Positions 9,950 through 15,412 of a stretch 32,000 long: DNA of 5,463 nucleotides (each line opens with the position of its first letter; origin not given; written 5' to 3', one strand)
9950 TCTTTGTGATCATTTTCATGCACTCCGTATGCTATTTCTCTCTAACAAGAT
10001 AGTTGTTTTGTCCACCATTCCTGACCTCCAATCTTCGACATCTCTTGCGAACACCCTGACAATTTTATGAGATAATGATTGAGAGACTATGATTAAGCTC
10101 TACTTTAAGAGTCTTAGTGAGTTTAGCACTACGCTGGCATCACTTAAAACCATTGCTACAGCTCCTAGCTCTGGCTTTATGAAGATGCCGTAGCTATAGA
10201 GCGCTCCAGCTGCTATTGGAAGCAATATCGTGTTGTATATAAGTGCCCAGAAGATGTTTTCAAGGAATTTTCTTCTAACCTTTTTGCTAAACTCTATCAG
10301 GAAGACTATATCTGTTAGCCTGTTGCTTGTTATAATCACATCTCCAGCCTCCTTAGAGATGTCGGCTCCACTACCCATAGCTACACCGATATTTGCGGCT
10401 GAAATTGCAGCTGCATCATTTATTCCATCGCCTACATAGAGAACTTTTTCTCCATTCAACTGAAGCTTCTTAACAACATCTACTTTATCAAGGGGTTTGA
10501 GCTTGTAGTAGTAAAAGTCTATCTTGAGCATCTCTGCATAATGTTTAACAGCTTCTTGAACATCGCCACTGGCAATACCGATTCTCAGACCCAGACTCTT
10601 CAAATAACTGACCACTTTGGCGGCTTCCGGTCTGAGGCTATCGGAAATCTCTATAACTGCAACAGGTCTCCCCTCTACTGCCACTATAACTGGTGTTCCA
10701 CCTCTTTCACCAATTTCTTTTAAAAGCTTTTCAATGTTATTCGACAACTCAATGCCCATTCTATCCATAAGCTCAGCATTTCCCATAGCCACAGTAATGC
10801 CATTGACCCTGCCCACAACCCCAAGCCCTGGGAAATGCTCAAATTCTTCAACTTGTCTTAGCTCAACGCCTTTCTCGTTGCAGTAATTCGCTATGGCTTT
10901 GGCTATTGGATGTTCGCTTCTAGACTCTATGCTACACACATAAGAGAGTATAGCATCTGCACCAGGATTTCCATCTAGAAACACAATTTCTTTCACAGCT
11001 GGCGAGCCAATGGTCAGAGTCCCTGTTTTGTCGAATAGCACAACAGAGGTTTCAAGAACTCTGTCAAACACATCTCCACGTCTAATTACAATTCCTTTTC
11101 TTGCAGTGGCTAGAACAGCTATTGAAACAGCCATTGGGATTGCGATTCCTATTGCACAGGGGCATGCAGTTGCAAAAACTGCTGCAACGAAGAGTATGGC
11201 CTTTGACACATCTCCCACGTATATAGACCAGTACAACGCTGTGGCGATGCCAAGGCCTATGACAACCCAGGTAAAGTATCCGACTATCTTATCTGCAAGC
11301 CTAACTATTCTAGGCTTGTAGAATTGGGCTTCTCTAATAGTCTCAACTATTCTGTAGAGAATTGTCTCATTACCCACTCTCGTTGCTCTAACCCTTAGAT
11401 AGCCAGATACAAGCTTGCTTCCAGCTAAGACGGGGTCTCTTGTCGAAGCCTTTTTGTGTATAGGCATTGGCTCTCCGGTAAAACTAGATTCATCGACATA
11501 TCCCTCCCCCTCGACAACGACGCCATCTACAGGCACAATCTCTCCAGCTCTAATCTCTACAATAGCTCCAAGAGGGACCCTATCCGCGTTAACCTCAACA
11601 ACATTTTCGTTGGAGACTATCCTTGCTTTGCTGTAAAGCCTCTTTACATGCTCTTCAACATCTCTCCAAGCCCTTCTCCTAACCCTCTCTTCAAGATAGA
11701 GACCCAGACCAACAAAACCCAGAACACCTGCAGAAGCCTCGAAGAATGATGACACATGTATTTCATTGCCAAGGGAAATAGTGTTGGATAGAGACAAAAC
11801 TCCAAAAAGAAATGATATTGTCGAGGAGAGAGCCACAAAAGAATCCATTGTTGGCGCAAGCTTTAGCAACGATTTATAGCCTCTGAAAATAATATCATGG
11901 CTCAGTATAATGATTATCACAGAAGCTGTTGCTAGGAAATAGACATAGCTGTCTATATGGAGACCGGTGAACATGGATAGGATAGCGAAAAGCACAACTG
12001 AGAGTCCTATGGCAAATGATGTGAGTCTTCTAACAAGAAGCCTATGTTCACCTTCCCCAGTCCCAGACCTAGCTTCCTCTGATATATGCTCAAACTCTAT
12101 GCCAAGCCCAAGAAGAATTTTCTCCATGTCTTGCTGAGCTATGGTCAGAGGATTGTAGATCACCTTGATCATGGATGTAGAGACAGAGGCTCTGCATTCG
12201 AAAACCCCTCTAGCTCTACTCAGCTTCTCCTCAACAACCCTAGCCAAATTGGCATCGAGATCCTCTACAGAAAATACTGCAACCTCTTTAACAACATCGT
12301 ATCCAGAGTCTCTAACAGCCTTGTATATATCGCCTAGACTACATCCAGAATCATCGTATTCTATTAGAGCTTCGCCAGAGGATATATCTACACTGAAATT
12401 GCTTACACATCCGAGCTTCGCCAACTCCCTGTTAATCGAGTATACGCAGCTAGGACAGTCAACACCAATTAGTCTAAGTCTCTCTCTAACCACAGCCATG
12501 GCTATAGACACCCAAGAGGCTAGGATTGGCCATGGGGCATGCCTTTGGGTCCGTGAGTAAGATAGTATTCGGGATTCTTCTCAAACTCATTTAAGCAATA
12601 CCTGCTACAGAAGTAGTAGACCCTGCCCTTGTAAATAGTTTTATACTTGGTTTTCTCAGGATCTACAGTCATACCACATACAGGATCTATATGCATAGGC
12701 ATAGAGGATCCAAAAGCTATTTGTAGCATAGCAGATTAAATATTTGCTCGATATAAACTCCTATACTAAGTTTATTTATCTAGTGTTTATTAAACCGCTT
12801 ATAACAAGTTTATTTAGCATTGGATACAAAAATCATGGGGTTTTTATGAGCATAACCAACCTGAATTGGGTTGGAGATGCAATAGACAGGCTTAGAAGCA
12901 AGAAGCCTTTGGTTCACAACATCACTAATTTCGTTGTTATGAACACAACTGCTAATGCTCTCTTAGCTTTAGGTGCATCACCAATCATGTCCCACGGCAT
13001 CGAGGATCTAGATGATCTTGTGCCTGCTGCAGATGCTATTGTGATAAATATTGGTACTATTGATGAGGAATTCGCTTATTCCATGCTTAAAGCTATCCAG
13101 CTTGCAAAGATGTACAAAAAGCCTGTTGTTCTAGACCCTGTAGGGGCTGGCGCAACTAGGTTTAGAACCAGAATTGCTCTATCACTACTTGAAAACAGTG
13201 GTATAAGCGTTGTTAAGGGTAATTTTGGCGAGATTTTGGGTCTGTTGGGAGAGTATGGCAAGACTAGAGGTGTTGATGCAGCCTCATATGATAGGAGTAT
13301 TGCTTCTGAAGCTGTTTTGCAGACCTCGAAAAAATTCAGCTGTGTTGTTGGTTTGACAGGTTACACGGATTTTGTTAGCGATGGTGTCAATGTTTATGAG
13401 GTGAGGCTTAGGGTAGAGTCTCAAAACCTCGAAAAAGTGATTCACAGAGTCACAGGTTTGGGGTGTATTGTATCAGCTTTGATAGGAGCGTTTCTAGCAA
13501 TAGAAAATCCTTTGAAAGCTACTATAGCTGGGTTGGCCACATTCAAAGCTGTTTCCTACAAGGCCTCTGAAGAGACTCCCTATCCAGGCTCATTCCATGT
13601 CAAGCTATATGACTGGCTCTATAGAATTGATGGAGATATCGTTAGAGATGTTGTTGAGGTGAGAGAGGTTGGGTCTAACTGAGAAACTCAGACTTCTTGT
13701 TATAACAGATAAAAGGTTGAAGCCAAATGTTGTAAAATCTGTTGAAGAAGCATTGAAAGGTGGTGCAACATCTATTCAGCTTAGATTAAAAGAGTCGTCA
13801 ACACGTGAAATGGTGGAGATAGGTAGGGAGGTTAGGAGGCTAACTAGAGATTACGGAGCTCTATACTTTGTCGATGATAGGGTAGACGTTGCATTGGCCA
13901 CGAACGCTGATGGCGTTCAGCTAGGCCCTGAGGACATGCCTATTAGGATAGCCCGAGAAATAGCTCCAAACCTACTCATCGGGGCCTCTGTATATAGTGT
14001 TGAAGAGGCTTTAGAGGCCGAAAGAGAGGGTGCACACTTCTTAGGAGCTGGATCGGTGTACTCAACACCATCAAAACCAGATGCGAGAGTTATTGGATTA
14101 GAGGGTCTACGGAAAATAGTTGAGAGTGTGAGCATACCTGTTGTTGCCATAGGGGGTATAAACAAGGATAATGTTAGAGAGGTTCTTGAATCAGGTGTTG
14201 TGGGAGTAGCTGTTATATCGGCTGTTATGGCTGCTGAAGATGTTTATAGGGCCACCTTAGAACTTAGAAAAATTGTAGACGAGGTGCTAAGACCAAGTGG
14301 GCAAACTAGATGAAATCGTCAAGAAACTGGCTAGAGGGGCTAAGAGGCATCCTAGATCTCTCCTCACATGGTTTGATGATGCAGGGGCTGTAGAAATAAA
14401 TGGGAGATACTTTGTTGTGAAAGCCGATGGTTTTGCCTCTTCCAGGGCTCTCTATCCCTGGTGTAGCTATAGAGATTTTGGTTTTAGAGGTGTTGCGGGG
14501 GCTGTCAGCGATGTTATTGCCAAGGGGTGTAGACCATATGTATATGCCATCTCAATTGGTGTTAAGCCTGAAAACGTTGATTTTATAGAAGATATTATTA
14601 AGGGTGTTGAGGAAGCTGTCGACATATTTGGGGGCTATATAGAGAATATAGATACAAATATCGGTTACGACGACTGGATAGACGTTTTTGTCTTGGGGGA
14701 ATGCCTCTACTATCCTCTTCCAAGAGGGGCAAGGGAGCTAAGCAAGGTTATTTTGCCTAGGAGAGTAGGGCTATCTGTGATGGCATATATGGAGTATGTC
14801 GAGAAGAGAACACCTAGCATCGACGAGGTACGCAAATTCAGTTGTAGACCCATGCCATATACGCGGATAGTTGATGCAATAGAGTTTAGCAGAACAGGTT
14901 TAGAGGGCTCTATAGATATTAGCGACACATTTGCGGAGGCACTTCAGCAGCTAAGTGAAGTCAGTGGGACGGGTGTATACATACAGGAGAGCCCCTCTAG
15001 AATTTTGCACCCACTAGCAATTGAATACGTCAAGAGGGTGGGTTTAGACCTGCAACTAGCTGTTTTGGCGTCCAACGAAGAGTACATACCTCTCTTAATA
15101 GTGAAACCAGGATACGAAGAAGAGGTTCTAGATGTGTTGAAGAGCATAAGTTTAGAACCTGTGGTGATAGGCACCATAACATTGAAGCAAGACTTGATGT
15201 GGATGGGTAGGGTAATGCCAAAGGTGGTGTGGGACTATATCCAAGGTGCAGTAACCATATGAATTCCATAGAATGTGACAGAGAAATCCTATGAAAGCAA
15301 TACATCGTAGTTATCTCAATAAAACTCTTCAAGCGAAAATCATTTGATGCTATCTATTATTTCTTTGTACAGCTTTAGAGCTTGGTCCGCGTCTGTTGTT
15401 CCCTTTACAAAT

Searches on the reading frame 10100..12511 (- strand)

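Call 14: search_protein_families(library=pfam, proteins=[window:10100-12511:-], max_evalue=0.001)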
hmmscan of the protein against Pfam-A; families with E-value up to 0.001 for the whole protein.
window:10100-12511:- (803 aa): 5 families
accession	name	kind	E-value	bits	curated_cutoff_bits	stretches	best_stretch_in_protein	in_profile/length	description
PF00122.25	E1-E2_ATPase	-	4.2e-48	163.7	28.1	1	294-472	5-181/181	E1-E2 ATPase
PF00702.32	Hydrolase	-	2e-36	126.6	26.4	1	490-707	3-191/191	haloacid dehalogenase-like hydrolase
PF08282.18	Hydrolase_3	-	6.3e-10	39.6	20.9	1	679-731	195-247/255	haloacid dehalogenase-like hydrolase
PF00403.32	HMA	-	3.9e-08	34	24.8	1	12-72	2-62/62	Heavy-metal-associated domain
PF13419.12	HAD_2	-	2.5e-05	24.9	23.8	1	627-711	81-176/178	Haloacid dehalogenase-like hydrolase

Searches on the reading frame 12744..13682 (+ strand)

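Call 14: search_protein_families(library=pfam, proteins=[window:12744-13682:+], max_evalue=0.001)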
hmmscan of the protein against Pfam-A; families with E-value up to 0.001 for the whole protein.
window:12744-13682:+ (312 aa): 1 family
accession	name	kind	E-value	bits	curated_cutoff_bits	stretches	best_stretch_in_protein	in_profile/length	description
PF02110.20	HK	-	1.3e-68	231.5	27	1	47-296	1-245/247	Hydroxyethylthiazole kinase family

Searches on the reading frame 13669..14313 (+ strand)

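Call 14: search_protein_families(library=pfam, proteins=[window:13669-14313:+], max_evalue=0.001)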
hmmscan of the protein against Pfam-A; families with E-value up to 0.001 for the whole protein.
window:13669-14313:+ (214 aa): 2 families
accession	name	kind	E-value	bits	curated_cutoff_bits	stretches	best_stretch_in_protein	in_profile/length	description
PF02581.23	TMP-TENI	-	1.1e-61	207.8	27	1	10-186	2-180/180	Thiamine monophosphate synthase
PF03060.21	NMO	-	1.1e-05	25.5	28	1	68-197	102-236/331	Nitronate monooxygenase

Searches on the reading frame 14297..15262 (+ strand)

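Call 14: search_protein_families(library=pfam, proteins=[window:14297-15262:+], max_evalue=0.001)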
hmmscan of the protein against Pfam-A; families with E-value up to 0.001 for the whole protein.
window:14297-15262:+ (321 aa): 2 families
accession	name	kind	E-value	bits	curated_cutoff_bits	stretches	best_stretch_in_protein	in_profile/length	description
PF00586.29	AIRS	-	1.6e-13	51.4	24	1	27-135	2-111/112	AIR synthase related protein, N-terminal domain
PF02769.27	AIRS_C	-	5.6e-06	27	23.1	1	200-297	59-148/156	AIR synthase related protein, C-terminal domain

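Call 19: search_protein_families(library=ncbifam, proteins=[window:14297-15262:+], max_evalue=0.01)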
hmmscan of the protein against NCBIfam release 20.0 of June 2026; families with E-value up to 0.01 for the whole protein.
window:14297-15262:+ (321 aa): 7 families
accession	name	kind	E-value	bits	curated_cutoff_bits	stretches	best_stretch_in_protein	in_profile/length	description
NF004353.0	PRK05731.2-2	equivalog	3.8e-25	88.6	301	1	24-300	17-283/311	thiamine-phosphate kinase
TIGR01379.1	thiL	equivalog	5.9e-20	71.5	184.15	1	6-300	4-299/320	thiamine-phosphate kinase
NF004351.0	PRK05731.1-4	equivalog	9.3e-14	51.2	324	1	6-237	18-250/321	thiamine-phosphate kinase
NF004354.0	PRK05731.2-3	equivalog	1.7e-06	27.6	204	1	39-235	26-219/273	thiamine-phosphate kinase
TIGR02124.1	hypE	equivalog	1.9e-05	23.8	251.6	0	20-119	27-124/332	hydrogenase expression/formation protein HypE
TIGR04049.1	AIR_rel_sll0787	hypoth_equivalog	0.00028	20.1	321.3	0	25-116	42-128/318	sll0787 family AIR synthase-like protein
TIGR03267.1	methan_mark_2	hypoth_equivalog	0.0012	18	365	0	7-112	24-126/323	methanogenesis marker 2 protein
